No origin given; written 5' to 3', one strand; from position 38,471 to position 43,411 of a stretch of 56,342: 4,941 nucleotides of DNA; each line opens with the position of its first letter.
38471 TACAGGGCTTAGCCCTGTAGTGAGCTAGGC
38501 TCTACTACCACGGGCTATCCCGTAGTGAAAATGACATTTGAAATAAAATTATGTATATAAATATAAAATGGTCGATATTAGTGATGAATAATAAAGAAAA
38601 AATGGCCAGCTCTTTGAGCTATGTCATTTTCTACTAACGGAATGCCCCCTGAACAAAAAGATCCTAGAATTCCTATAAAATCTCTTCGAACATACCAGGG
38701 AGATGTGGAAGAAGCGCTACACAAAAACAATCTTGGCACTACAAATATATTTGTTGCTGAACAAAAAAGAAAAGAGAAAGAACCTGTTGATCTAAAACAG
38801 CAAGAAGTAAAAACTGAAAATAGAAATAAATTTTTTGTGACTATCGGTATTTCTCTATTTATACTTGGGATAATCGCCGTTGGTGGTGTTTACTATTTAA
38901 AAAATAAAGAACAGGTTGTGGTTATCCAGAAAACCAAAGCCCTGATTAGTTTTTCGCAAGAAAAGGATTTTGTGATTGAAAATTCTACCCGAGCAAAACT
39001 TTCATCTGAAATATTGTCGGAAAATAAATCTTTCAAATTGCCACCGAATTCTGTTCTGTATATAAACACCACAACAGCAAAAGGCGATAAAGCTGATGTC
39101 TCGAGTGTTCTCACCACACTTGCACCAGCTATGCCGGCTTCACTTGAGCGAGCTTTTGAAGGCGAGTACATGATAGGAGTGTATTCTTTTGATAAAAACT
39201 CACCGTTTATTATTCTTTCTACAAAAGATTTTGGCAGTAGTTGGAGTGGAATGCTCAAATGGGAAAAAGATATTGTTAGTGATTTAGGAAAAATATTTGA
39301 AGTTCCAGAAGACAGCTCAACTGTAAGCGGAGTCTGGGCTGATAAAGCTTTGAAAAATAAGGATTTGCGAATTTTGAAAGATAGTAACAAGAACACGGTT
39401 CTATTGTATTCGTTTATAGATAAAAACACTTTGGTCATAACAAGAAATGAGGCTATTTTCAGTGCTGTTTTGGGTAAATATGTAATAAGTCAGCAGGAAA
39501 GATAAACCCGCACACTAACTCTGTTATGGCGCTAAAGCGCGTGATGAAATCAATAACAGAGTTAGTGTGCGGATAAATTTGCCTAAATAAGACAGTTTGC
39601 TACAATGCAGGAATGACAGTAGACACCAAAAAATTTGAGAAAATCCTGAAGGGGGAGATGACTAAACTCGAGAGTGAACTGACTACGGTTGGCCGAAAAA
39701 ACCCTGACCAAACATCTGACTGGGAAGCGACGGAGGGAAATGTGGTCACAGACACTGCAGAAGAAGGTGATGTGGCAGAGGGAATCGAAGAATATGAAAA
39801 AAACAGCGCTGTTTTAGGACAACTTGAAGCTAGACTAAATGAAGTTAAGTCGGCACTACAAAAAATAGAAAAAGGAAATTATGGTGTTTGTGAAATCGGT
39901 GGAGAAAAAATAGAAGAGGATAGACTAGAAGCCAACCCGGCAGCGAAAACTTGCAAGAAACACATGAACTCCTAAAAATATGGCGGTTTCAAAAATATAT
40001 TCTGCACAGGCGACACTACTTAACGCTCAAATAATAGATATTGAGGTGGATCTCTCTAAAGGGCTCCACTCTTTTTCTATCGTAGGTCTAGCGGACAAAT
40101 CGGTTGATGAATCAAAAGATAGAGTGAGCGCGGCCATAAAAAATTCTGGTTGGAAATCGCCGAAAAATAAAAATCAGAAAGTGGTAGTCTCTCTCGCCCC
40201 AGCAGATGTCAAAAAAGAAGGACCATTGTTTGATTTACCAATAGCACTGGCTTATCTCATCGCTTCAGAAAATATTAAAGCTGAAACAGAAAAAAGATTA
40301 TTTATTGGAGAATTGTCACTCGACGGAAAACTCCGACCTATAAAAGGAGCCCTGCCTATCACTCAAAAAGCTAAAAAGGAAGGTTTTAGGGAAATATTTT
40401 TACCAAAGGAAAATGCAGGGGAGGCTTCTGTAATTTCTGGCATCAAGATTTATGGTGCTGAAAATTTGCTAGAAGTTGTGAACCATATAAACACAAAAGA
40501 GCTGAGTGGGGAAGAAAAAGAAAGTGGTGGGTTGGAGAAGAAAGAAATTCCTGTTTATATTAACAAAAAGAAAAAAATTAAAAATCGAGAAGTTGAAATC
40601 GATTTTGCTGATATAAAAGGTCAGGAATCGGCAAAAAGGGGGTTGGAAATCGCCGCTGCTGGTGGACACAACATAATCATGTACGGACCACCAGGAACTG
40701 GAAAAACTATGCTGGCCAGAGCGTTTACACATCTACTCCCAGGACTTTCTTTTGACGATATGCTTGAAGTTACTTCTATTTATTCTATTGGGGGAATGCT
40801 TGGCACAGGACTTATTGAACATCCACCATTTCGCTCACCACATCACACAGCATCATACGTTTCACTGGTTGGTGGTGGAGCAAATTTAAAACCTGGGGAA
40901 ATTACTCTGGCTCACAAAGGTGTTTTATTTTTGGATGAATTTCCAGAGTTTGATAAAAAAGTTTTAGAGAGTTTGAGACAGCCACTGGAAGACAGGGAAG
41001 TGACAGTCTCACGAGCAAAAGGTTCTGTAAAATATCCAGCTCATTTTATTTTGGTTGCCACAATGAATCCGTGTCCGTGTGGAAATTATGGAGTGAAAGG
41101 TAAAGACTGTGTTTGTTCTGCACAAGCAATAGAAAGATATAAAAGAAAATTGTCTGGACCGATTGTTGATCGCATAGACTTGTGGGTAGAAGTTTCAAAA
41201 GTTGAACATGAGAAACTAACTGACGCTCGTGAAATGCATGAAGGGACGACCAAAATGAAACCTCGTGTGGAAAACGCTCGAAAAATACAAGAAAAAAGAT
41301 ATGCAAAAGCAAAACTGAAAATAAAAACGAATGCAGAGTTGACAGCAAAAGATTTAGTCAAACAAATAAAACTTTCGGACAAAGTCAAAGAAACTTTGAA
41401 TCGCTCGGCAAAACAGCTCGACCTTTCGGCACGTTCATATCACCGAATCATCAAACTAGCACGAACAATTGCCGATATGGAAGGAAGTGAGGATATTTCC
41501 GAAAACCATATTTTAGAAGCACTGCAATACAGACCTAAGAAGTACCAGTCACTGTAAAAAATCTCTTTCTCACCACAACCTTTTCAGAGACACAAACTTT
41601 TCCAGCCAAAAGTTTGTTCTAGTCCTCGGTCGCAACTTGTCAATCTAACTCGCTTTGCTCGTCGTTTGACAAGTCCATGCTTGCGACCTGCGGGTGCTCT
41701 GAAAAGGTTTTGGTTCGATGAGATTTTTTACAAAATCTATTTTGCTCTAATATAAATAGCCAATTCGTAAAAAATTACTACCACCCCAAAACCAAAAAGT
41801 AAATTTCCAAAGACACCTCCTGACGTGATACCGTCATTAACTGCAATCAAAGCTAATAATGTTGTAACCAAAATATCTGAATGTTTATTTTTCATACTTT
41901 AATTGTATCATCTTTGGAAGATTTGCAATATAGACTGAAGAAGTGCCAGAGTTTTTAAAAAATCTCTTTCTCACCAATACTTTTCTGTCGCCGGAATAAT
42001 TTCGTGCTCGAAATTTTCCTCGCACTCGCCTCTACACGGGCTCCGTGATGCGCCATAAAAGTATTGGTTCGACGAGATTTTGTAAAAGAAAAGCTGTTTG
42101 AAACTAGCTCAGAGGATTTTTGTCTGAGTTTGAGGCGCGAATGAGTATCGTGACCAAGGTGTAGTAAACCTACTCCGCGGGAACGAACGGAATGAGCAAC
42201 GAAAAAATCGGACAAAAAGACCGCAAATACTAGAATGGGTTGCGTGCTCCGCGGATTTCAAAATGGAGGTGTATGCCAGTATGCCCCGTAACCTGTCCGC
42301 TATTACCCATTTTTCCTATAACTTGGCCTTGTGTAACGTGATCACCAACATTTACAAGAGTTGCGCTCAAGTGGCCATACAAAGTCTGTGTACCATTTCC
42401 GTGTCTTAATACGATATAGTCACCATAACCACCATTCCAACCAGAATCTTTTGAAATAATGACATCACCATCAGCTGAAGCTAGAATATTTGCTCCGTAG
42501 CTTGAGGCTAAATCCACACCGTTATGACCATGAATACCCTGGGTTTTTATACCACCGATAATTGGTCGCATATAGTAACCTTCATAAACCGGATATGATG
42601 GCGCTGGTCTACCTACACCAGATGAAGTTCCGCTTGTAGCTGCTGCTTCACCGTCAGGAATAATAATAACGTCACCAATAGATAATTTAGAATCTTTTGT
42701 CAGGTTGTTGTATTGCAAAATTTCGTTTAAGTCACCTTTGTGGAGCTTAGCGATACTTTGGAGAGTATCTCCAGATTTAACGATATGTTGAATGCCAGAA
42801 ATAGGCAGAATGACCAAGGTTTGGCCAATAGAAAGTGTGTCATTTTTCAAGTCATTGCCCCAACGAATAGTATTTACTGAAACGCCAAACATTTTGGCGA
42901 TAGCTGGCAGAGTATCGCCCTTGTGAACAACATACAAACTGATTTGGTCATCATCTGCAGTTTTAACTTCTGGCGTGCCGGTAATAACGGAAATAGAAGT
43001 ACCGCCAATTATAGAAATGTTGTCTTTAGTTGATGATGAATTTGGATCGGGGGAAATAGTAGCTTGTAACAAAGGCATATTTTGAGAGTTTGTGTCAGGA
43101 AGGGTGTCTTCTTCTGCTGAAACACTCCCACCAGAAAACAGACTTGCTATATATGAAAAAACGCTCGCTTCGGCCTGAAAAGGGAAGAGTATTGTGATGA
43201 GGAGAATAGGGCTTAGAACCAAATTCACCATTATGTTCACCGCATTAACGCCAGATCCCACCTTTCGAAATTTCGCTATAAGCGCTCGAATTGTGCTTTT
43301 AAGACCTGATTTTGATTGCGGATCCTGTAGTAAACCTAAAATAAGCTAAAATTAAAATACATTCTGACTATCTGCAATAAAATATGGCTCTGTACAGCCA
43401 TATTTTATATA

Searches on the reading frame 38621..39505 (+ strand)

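Call 51: search_protein_families(library=pfam, proteins=[window:38621-39505:+], max_evalue=0.00001)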
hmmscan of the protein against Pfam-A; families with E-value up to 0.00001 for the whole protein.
window:38621-39505:+ (294 aa): 1 family
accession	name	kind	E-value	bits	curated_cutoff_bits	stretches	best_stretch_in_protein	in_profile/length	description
PF09716.15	ETRAMP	-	7.5e-06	26.3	29.1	0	37-96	27-80/81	Malarial early transcribed membrane protein (ETRAMP)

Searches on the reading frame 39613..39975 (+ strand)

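Call 51: search_protein_families(library=pfam, proteins=[window:39613-39975:+], max_evalue=0.00001)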
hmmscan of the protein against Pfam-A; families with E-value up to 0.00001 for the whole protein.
window:39613-39975:+ (120 aa): 1 family
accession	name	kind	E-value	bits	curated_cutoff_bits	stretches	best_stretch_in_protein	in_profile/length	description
PF01258.23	zf-dskA_traR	-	5e-07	30.1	24.9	1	88-115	1-28/36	Prokaryotic dksA/traR C4-type zinc finger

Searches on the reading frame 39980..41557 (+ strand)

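Call 51: search_protein_families(library=pfam, proteins=[window:39980-41557:+], max_evalue=0.00001)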
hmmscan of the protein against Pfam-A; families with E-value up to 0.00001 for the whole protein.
window:39980-41557:+ (525 aa): 7 families
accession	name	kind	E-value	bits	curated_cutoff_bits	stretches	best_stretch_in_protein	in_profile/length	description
PF01078.27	Mg_chelatase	-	7.8e-92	306.8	20.3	1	208-412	1-206/207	Magnesium chelatase, subunit ChlI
PF13541.12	ChlI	-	1.7e-43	147.8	27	1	21-145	1-121/121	Subunit ChlI of Mg-chelatase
PF13335.12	Mg_chelatase_C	-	2.3e-28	99.1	26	1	421-518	2-94/94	Magnesium chelatase, subunit ChlI C-terminal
PF07728.20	AAA_5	-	1.3e-13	51.6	22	1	299-366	51-125/139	AAA domain (dynein-related subfamily)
PF00493.29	MCM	-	5.6e-08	32.6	23.3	0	301-372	110-180/224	MCM P-loop domain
PF05362.19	Lon_C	-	1.7e-06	28.2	21.1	1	16-155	40-187/205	Lon protease (S16) C-terminal proteolytic domain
PF00158.32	Sigma54_activat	-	3.5e-06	27.3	20.2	0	300-343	81-124/168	Sigma-54 interaction domain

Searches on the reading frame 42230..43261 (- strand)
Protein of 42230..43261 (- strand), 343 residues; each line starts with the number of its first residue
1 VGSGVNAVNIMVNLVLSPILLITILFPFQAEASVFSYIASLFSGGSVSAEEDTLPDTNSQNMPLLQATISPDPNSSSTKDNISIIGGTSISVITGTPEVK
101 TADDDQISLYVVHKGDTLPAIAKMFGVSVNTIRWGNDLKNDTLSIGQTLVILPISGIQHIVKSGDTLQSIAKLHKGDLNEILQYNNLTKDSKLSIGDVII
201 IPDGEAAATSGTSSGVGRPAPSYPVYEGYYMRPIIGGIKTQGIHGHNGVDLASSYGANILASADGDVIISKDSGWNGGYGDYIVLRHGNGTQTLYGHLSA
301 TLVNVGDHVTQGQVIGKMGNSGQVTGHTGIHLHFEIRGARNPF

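Call 51: search_protein_families(library=pfam, proteins=[window:42230-43261:-], max_evalue=0.00001)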
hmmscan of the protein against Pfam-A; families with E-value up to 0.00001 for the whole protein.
window:42230-43261:- (343 aa): 4 families
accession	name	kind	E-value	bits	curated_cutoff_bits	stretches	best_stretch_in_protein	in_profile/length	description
PF01551.29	Peptidase_M23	-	4.5e-29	100.9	28.7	1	245-341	2-92/96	Peptidase family M23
PF01476.26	LysM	-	6.4e-25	87.3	20.9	2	110-151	1-42/43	LysM domain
PF23473.1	LysM3_LYK4_5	-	8e-12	45.5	29.3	0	110-143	5-38/48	LYK4/5 LysM3 domain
PF23446.1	LysM1_NFP_LYK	-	2e-06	29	36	0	166-202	17-54/60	NFP/LYK LysM1 domain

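Call 79: find_encoding_contigs(protein=window:42230-43261:-, flank=1500, max_places=10)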
Protein window:42230-43261:- (343 aa): no gene with exactly this product is on record in the collection.
